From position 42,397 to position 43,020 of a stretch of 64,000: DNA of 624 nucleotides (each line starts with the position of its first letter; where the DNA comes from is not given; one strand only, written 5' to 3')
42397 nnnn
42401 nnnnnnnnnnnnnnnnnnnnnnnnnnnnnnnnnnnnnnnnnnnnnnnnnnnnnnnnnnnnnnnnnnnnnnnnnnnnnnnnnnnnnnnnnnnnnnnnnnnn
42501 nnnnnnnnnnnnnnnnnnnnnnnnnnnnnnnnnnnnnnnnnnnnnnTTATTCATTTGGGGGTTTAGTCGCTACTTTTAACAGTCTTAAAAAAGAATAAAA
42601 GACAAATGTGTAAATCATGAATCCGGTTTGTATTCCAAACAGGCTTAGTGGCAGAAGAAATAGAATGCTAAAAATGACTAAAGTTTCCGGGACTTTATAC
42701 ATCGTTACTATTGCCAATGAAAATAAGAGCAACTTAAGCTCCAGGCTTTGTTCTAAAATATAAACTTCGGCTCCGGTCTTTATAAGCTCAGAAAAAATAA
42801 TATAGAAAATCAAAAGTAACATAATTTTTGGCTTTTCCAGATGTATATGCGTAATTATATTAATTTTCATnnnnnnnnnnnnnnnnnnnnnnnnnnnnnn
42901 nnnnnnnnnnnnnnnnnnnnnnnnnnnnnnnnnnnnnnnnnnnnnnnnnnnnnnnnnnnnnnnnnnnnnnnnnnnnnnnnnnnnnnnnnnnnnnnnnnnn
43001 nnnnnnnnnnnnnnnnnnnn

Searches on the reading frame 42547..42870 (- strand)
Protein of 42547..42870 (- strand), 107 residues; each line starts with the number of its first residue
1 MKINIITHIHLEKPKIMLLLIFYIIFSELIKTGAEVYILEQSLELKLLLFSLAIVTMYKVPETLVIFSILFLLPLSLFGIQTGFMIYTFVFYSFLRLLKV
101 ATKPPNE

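Call 5: search_protein_families(library=pfam, proteins=[window:42547-42870:-], max_evalue=0.01)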
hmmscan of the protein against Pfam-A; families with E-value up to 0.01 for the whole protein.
window:42547-42870:- (107 aa): 0 families

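Call 46: find_homologous_proteins(query=window:42547-42870:-, max_evalue=0.001)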
Query window:42547-42870:- (107 aa): 12 proteins with E <= 0.001 among 27 candidates.
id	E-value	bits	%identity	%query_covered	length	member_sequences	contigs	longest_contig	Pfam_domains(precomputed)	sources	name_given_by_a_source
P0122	4.1e-48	180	90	100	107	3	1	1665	-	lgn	-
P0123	1.8e-46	174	88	100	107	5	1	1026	-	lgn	-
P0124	1.9e-40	155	79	99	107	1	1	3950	-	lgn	-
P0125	5.5e-39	150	75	100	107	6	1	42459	-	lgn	-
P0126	1.0e-34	137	69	95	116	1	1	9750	-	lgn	-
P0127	1.4e-33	133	77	93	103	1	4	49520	-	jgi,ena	-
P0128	2.6e-33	132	76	93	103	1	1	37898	-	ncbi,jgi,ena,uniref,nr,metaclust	ncbi:MAG: hypothetical protein UV07_C0003G0011 [Candidatus Azambacteria bacterium GW2011_GWB1_42_17]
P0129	3.4e-33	132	76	93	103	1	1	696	-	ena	-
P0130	2.4e-31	126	66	100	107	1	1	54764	-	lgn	-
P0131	6.9e-30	121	62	100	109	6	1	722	-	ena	-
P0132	1.2e-29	120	68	93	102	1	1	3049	-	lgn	-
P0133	4.9e-22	96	64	82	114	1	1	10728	-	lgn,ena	-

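Call 47: search_protein_families(library=pfam, alignment_id=A3, max_evalue=1)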
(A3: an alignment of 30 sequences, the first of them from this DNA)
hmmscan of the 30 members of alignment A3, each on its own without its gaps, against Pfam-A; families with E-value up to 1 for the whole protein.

A. member 1, seq(107 aa): 0 families

B. families by the number of members that match (of 30 scanned): 17 families
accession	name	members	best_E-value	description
PF19529.4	DUF6057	3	0.12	Family of unknown function (DUF6057)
PF09852.15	DUF2079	2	0.0023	Predicted membrane protein (DUF2079)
PF09858.14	DUF2085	2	0.016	Predicted membrane protein (DUF2085)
PF14015.11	DUF4231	2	0.057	Protein of unknown function (DUF4231)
PF05767.17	Pox_A14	1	0.025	Poxvirus virion envelope protein A14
PF13571.11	DUF4133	1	0.026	Domain of unknown function (DUF4133)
PF14880.11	COX14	1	0.053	Cytochrome oxidase c assembly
PF02212.23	GED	1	0.11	Dynamin GTPase effector domain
PF12326.13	EOS1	1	0.13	N-glycosylation protein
PF05934.16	MCLC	1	0.19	Mid-1-related chloride channel (MCLC)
PF11992.13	TgpA_N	1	0.32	TgpA N-terminal domain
PF23778.1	Phage_holin_2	1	0.33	Putative phage holin family 2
PF24648.1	DUF7641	1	0.35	Domain of unknown function (DUF7641)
PF15562.11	Imm17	1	0.53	Immunity protein 17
PF09843.14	DUF2070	1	0.56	Predicted membrane protein (DUF2070)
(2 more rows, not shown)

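Call 55: find_encoding_contigs(protein=P0125, flank=10000, max_places=1)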
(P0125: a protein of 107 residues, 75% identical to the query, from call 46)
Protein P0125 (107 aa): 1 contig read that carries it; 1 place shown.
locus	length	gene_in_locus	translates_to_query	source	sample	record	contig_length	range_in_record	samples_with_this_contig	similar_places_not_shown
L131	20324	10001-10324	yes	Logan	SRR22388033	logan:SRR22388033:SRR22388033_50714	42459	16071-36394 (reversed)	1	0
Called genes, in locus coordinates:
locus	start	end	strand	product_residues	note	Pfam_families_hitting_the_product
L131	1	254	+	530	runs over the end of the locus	PF02811:PHP (weak), PF13263:PHP_C (weak), PF02353:CMAS, PF13489:Methyltransf_23, PF08241:Methyltransf_11, PF08242:Methyltransf_12, PF13649:Methyltransf_25, PF13847:Methyltransf_31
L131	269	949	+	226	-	PF01209:Ubie_methyltran, PF05401:NodS (weak), PF13489:Methyltransf_23, PF13847:Methyltransf_31, PF08241:Methyltransf_11, PF08242:Methyltransf_12, PF13649:Methyltransf_25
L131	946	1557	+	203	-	PF02223:Thymidylate_kin (faint)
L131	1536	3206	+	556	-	-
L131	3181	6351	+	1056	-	PF11847:GT-C_AftD (weak)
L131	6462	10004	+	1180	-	-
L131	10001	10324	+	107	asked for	-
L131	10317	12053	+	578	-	PF00535:Glycos_transf_2, PF10111:Glyco_tranf_2_2 (weak), PF13641:Glyco_tranf_2_3 (faint), PF13632:Glyco_trans_2_3 (weak), PF00535:Glycos_transf_2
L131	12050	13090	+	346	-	PF00535:Glycos_transf_2, PF10111:Glyco_tranf_2_2, PF13641:Glyco_tranf_2_3, PF13632:Glyco_trans_2_3 (weak)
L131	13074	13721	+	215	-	PF03141:Methyltransf_29 (faint), PF13489:Methyltransf_23, PF13847:Methyltransf_31, PF08241:Methyltransf_11, PF08242:Methyltransf_12 (weak), PF13649:Methyltransf_25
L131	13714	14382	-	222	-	PF13489:Methyltransf_23 (weak), PF07021:MetW (weak), PF08241:Methyltransf_11, PF08242:Methyltransf_12 (weak), PF13649:Methyltransf_25, PF13847:Methyltransf_31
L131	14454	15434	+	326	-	PF01408:GFO_IDH_MocA, PF22725:GFO_IDH_MocA_C3, PF02894:GFO_IDH_MocA_C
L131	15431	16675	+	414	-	PF08421:Methyltransf_13, PF13489:Methyltransf_23, PF08241:Methyltransf_11 (weak), PF08242:Methyltransf_12, PF08484:Methyltransf_14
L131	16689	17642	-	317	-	PF13489:Methyltransf_23, PF01209:Ubie_methyltran (weak), PF07021:MetW, PF13649:Methyltransf_25, PF13847:Methyltransf_31, PF08241:Methyltransf_11, PF08242:Methyltransf_12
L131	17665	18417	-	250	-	PF13489:Methyltransf_23, PF13649:Methyltransf_25, PF13847:Methyltransf_31, PF08241:Methyltransf_11, PF08242:Methyltransf_12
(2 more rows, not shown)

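Call 56: find_encoding_contigs(protein=P0127, flank=10000, max_places=1)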
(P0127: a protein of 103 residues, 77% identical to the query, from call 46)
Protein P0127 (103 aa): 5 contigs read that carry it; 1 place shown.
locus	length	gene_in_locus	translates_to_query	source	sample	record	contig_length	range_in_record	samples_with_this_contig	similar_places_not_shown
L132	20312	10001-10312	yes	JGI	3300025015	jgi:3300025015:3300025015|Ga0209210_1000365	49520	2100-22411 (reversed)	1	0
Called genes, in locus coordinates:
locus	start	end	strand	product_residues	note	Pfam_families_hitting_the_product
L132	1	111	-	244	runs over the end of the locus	PF00535:Glycos_transf_2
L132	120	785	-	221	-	PF13489:Methyltransf_23 (weak), PF08241:Methyltransf_11, PF08242:Methyltransf_12 (weak)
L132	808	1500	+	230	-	PF02353:CMAS, PF01209:Ubie_methyltran, PF06325:PrmA (weak), PF13489:Methyltransf_23, PF13847:Methyltransf_31, PF08241:Methyltransf_11, PF08242:Methyltransf_12, PF13649:Methyltransf_25, +2 more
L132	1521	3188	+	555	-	-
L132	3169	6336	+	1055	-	-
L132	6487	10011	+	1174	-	PF11847:GT-C_AftD (weak)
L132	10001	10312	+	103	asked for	-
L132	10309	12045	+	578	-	PF00535:Glycos_transf_2, PF10111:Glyco_tranf_2_2 (weak), PF13641:Glyco_tranf_2_3 (faint), PF13632:Glyco_trans_2_3 (faint), PF00535:Glycos_transf_2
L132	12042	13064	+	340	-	PF00535:Glycos_transf_2, PF13506:Glyco_transf_21, PF13641:Glyco_tranf_2_3, PF13632:Glyco_trans_2_3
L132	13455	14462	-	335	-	PF00106:adh_short (weak), PF01073:3Beta_HSD, PF01370:Epimerase, PF02719:Polysacc_synt_2, PF04321:RmlD_sub_bind, PF07993:NAD_binding_4, PF16363:GDP_Man_Dehyd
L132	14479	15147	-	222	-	PF07021:MetW (weak), PF13847:Methyltransf_31, PF08241:Methyltransf_11, PF08242:Methyltransf_12 (weak), PF13649:Methyltransf_25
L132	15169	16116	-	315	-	PF01209:Ubie_methyltran, PF06325:PrmA (weak), PF13489:Methyltransf_23, PF07021:MetW, PF08241:Methyltransf_11, PF08242:Methyltransf_12, PF13649:Methyltransf_25, PF13847:Methyltransf_31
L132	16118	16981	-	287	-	PF05219:DREV (weak), PF13489:Methyltransf_23, PF13847:Methyltransf_31, PF08241:Methyltransf_11, PF08242:Methyltransf_12, PF13649:Methyltransf_25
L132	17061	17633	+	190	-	PF00535:Glycos_transf_2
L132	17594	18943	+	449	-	-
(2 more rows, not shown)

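Call 57: find_encoding_contigs(protein=P0130, flank=10000, max_places=1)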
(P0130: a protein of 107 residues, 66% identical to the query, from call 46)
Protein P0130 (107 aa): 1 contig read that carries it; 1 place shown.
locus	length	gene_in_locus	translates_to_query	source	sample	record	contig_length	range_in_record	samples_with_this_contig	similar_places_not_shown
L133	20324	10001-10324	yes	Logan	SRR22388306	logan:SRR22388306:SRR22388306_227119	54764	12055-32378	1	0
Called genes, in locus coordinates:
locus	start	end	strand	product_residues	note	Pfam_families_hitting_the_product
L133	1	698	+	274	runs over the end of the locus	PF01040:UbiA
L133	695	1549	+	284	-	PF13489:Methyltransf_23, PF07021:MetW (weak), PF13847:Methyltransf_31, PF08241:Methyltransf_11, PF08242:Methyltransf_12, PF13649:Methyltransf_25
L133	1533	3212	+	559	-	-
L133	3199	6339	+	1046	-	-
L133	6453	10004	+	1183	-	-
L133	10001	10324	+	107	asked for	-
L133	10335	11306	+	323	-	PF00535:Glycos_transf_2, PF10111:Glyco_tranf_2_2 (faint)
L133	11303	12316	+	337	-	PF00535:Glycos_transf_2, PF13641:Glyco_tranf_2_3, PF13632:Glyco_trans_2_3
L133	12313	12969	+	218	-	PF13489:Methyltransf_23, PF08003:Methyltransf_9 (faint), PF13847:Methyltransf_31, PF08241:Methyltransf_11, PF08242:Methyltransf_12 (weak), PF13649:Methyltransf_25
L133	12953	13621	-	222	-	PF08241:Methyltransf_11, PF08242:Methyltransf_12 (weak), PF13649:Methyltransf_25, PF13847:Methyltransf_31 (weak)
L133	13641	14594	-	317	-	PF13489:Methyltransf_23, PF01209:Ubie_methyltran (faint), PF07021:MetW, PF13649:Methyltransf_25, PF13847:Methyltransf_31, PF08241:Methyltransf_11, PF08242:Methyltransf_12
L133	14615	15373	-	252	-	PF13489:Methyltransf_23, PF13847:Methyltransf_31, PF08241:Methyltransf_11, PF08242:Methyltransf_12, PF13649:Methyltransf_25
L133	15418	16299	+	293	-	PF00535:Glycos_transf_2, PF10111:Glyco_tranf_2_2 (faint)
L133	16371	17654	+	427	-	-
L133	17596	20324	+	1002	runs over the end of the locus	-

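Call 73: search_protein_families(library=ncbifam, proteins=[window:42547-42870:-], max_evalue=0.1)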
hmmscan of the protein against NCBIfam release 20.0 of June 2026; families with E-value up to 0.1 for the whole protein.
window:42547-42870:- (107 aa): 0 families

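Call 82: predict_structure(alignment_id=A5)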
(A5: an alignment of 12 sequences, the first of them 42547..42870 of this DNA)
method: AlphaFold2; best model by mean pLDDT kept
length: 107 residues; sequences in the alignment: 12
mean_pLDDT: 61.4   pTM: 0.38
mean pLDDT of the five models: 61.4, 59.5, 55.3, 54.3, 54.2
residues with pLDDT >= 90: 0; 70-90: 6; 50-70: 95; < 50: 6
segments of 3 or more residues with pLDDT < 50: none
pLDDT, mean of each block of 10 residues (from residue 1): 52 64 63 54 64 68 69 61 58 65 54
secondary structure, 60 per line:
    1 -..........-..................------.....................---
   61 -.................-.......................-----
elements in order: H2-11 H13-30 H37-57 H62-78 H80-102

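Call 95: fold_search(model_id=the predicted structure, library=pdb)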
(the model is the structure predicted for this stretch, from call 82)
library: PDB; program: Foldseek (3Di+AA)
matches with E <= 10: 0; with E <= 0.001: 0
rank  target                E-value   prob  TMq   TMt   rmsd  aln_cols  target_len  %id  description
